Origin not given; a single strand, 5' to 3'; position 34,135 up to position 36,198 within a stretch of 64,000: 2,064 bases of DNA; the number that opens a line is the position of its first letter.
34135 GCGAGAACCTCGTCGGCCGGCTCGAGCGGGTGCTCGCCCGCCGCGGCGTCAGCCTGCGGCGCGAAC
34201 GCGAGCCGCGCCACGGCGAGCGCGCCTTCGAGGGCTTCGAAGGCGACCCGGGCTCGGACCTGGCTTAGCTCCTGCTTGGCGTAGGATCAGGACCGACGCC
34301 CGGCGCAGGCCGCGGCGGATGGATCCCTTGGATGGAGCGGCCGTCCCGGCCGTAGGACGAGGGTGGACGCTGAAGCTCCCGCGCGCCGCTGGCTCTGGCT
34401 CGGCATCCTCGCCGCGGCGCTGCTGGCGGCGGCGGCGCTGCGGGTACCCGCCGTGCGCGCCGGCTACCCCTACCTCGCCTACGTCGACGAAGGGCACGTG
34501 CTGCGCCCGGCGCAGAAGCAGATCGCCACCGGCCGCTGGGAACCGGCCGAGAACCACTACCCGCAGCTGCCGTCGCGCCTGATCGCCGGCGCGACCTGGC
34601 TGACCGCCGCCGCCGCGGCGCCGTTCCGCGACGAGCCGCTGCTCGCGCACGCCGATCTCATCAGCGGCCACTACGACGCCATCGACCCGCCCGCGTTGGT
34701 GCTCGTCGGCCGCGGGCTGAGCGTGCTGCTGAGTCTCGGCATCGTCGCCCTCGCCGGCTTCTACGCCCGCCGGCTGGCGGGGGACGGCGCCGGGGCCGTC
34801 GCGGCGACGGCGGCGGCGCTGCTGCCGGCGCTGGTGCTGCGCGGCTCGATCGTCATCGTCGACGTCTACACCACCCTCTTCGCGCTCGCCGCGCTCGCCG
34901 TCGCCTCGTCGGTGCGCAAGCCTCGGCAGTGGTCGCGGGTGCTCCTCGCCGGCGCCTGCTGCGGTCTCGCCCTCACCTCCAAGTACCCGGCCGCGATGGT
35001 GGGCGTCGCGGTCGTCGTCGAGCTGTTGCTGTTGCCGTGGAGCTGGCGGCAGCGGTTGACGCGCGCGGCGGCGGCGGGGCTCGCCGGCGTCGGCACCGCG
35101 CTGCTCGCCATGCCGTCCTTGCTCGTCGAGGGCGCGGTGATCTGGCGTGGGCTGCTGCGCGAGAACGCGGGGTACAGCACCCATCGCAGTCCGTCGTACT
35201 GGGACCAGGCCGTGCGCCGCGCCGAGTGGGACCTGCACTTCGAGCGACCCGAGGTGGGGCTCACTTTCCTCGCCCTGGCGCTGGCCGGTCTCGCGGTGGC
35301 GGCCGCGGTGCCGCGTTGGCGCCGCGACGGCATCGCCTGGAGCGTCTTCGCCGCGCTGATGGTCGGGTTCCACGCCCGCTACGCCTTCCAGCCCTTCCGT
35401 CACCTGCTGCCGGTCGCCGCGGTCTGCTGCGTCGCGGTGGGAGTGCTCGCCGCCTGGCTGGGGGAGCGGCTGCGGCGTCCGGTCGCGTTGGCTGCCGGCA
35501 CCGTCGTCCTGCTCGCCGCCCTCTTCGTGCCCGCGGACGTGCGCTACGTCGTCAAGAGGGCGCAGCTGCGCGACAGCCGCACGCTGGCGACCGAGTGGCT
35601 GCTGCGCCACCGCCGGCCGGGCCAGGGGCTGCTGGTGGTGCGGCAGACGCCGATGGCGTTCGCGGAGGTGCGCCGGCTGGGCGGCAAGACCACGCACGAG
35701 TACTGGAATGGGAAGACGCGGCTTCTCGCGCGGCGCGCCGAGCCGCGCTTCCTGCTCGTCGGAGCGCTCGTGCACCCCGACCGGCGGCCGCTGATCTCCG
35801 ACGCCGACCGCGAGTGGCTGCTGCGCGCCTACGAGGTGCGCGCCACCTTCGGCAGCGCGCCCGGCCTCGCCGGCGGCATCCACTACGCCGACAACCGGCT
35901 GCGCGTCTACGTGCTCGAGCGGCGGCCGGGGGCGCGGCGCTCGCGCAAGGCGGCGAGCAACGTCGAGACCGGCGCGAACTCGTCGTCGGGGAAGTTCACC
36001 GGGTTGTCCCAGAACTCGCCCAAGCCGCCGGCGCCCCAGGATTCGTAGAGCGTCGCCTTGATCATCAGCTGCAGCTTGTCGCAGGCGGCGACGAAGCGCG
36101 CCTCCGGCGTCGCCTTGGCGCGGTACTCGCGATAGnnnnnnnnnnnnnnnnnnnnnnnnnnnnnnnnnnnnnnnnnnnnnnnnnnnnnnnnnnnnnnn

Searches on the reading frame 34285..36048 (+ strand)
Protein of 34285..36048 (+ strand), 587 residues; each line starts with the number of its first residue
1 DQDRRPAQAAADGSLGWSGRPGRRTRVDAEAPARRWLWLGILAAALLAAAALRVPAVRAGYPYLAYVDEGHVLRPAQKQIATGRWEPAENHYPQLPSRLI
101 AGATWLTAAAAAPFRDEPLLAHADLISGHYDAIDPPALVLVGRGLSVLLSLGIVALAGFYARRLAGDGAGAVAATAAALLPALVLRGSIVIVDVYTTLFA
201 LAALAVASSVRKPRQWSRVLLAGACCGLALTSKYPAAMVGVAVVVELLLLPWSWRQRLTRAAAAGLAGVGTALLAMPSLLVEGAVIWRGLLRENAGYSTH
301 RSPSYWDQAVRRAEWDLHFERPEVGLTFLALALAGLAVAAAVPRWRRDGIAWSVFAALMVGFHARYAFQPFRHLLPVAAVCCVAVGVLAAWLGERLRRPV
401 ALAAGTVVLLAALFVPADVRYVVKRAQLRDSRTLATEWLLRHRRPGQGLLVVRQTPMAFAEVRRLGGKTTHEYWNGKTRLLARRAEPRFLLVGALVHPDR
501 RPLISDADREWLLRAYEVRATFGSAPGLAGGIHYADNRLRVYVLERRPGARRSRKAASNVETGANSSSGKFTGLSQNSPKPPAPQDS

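Call 54: search_protein_families(library=pfam, proteins=[window:34285-36048:+], max_evalue=0.00001)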
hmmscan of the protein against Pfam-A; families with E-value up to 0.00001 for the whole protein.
window:34285-36048:+ (587 aa): 2 families
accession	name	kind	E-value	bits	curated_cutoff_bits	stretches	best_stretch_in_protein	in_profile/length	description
PF13231.12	PMT_2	-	2.9e-09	37.8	26.1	1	145-278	27-157/160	Dolichyl-phosphate-mannose-protein mannosyltransferase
PF02366.24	PMT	-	1.7e-07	31.5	22.7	1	143-258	86-204/245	Dolichyl-phosphate-mannose-protein mannosyltransferase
